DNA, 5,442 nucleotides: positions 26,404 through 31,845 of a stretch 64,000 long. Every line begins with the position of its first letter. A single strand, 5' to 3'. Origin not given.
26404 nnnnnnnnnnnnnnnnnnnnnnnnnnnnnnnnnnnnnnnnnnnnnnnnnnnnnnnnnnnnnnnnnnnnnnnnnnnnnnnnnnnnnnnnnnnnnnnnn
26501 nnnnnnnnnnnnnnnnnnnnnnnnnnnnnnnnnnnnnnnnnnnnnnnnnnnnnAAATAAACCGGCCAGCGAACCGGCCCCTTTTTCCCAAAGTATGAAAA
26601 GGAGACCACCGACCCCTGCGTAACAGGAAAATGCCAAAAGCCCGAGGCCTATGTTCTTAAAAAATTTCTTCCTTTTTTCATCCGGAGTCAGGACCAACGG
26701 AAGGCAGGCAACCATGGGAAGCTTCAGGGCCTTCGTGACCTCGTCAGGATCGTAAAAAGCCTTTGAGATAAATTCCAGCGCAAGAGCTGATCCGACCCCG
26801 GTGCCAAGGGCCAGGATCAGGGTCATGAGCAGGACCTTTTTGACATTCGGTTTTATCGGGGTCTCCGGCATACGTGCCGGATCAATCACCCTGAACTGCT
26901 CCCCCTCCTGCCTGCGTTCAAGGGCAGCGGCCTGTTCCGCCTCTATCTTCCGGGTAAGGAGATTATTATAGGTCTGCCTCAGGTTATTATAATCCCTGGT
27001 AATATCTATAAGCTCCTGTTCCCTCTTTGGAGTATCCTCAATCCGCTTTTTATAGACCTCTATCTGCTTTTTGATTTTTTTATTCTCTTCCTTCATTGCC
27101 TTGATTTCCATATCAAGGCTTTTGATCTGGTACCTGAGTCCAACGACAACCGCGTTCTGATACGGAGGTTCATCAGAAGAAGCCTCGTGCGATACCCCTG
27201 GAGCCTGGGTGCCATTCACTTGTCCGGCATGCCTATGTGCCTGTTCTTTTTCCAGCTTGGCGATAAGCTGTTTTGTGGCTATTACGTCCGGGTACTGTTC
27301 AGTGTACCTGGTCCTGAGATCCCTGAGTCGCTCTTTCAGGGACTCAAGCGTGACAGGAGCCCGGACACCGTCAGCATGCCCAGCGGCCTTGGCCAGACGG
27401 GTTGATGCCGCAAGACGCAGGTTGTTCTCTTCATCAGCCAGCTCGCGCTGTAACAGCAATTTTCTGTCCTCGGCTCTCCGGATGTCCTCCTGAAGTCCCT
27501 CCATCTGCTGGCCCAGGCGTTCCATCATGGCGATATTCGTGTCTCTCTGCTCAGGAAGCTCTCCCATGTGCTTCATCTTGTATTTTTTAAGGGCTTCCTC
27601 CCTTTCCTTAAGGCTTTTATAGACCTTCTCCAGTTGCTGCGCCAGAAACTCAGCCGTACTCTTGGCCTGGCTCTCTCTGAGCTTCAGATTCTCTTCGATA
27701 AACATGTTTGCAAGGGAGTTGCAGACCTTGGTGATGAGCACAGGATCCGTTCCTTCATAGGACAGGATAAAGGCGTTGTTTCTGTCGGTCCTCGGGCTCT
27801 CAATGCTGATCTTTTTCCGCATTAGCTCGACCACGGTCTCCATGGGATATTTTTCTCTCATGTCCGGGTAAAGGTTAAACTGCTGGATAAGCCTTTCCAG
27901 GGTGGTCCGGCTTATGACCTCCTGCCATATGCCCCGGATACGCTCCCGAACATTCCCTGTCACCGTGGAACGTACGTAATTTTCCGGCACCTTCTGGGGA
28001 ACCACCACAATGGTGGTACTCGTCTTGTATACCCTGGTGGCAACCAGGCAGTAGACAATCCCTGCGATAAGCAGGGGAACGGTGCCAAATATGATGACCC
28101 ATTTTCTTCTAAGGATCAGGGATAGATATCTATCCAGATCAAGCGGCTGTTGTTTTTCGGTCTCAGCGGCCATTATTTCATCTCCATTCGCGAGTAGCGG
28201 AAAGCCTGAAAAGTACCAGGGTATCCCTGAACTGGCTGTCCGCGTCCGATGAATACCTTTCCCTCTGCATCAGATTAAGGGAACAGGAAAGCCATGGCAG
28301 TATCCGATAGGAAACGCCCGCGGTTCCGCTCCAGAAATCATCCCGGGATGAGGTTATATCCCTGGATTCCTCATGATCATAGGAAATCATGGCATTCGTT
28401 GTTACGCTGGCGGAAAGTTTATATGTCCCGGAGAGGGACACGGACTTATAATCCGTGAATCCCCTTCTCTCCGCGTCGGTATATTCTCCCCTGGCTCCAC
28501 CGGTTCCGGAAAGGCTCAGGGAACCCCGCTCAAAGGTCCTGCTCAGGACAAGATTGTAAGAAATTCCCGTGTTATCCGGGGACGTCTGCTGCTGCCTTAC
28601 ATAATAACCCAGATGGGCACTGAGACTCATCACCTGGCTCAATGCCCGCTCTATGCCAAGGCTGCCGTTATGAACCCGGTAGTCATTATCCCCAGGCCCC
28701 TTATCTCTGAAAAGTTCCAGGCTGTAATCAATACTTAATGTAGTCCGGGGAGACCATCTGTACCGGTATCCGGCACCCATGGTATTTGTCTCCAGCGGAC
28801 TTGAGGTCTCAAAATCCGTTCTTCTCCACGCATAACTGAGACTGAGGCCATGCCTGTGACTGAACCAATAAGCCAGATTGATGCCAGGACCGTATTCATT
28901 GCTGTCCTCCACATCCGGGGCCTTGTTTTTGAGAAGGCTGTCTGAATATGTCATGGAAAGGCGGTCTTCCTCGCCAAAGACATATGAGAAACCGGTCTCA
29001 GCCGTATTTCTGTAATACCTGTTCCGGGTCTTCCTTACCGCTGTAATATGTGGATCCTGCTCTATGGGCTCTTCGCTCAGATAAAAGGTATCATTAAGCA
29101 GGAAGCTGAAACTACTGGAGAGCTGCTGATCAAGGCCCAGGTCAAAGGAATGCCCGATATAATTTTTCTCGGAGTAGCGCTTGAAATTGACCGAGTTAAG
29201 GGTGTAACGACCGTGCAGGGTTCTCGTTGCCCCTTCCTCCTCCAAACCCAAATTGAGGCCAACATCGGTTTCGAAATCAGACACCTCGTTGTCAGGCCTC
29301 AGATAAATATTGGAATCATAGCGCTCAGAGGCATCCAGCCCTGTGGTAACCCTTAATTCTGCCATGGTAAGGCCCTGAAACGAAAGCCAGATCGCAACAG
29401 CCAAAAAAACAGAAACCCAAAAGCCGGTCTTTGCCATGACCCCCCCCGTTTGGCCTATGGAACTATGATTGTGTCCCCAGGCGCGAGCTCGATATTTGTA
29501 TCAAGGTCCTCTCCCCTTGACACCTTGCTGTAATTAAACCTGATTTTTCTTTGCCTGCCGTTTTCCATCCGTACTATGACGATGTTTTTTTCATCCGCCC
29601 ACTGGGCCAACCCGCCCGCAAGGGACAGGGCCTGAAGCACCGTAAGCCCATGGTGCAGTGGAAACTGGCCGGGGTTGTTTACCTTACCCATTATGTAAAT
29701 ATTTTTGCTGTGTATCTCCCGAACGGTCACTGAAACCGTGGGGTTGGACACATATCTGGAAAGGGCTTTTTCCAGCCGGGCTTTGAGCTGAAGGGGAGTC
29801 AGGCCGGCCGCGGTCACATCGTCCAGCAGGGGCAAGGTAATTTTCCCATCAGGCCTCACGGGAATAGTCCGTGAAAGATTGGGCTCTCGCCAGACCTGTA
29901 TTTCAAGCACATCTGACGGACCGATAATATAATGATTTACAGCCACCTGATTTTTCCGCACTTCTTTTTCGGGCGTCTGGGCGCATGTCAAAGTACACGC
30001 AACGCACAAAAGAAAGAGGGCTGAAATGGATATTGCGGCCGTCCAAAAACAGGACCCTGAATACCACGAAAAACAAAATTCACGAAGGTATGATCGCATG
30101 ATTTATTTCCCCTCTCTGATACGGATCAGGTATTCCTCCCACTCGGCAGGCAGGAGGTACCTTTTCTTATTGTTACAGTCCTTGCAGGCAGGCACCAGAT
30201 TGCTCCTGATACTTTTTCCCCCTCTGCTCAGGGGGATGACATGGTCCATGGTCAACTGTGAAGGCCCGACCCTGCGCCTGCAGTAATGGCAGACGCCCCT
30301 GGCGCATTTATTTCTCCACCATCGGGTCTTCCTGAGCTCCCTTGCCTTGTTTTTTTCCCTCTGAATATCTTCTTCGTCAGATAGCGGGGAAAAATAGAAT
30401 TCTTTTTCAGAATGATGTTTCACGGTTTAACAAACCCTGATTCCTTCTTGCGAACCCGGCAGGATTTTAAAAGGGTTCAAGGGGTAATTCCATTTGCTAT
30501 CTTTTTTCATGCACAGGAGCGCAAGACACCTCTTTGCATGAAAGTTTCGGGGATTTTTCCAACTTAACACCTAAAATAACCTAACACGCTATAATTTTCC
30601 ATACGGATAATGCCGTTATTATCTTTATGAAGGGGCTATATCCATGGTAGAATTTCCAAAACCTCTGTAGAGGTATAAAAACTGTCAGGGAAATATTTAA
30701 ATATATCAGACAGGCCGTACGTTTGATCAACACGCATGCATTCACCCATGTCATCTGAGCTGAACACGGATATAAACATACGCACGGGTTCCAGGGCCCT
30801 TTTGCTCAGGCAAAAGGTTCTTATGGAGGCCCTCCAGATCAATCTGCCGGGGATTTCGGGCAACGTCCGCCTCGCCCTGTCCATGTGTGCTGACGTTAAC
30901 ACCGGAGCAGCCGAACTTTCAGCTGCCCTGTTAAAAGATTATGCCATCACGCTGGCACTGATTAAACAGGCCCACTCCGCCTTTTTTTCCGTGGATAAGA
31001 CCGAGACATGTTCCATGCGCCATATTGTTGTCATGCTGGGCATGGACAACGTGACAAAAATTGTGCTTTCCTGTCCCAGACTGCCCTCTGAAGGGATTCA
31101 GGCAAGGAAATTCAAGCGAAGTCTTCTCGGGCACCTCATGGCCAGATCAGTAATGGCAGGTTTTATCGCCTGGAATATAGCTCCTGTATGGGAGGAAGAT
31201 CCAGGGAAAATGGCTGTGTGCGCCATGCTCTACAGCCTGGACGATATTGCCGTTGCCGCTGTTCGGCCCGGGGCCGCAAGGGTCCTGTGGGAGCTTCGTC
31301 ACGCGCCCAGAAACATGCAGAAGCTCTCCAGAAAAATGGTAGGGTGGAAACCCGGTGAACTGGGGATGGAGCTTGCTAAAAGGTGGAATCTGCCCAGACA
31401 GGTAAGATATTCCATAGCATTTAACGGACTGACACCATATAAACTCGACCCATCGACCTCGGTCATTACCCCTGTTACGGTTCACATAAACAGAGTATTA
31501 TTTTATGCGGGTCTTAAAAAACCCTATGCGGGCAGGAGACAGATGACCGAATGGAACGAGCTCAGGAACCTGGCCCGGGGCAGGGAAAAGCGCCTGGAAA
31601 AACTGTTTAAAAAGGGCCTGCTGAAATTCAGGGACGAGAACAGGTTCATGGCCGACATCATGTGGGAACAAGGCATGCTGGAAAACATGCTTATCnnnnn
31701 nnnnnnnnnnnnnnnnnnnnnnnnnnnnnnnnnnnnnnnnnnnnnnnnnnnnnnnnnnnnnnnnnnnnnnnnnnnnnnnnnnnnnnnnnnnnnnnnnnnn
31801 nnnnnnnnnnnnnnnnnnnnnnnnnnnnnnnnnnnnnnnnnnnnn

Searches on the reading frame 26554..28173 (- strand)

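Call 76: search_protein_families(library=pfam, proteins=[window:26554-28173:-], max_evalue=0.00001)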
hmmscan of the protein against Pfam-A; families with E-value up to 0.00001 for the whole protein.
window:26554-28173:- (540 aa): 2 families
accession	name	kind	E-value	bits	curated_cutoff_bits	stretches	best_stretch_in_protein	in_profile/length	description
PF13807.11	GNVR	-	9.7e-11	41.9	27.7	1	384-465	2-79/82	G-rich domain on putative tyrosine kinase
PF02706.20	Wzz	-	3.8e-08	34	25.5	1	11-64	3-55/91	Chain length determinant protein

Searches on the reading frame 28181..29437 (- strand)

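Call 76: search_protein_families(library=pfam, proteins=[window:28181-29437:-], max_evalue=0.00001)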
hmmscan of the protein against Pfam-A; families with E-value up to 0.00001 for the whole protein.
window:28181-29437:- (419 aa): 2 families
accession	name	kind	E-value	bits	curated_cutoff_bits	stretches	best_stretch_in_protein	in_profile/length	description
PF13609.12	Porin_4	-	2.7e-08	34.4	27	0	144-239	215-303/310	Gram-negative porin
PF10082.15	BBP2_2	-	4.6e-06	26.2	23.7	0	330-412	293-374/378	Putative beta-barrel porin 2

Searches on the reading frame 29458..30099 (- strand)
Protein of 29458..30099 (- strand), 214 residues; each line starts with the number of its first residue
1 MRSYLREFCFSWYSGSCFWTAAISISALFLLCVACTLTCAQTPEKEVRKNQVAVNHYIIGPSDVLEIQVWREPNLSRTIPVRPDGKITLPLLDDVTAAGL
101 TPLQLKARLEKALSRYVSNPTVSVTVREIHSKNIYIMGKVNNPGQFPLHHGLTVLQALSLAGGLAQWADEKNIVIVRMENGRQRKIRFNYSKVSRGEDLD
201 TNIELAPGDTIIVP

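Call 76: search_protein_families(library=pfam, proteins=[window:29458-30099:-], max_evalue=0.00001)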
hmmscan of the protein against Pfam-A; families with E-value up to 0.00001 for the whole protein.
window:29458-30099:- (214 aa): 3 families
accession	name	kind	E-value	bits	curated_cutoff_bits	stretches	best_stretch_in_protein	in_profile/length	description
PF02563.21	Poly_export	-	5.7e-26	91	28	1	55-126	5-76/77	Polysaccharide biosynthesis/export protein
PF22461.2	SLBB_2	-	9e-14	51.8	27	1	132-213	1-79/79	SLBB domain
PF10531.15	SLBB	-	2.2e-12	47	27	1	134-183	2-51/55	SLBB domain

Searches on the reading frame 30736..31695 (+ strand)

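Call 76: search_protein_families(library=pfam, proteins=[window:30736-31695:+], max_evalue=0.00001)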
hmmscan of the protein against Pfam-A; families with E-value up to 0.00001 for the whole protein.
window:30736-31695:+ (320 aa): 1 family
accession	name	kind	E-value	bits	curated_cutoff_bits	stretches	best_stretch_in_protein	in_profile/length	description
PF08668.18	HDOD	-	2.1e-20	73.5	22.9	1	38-229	2-192/196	HDOD domain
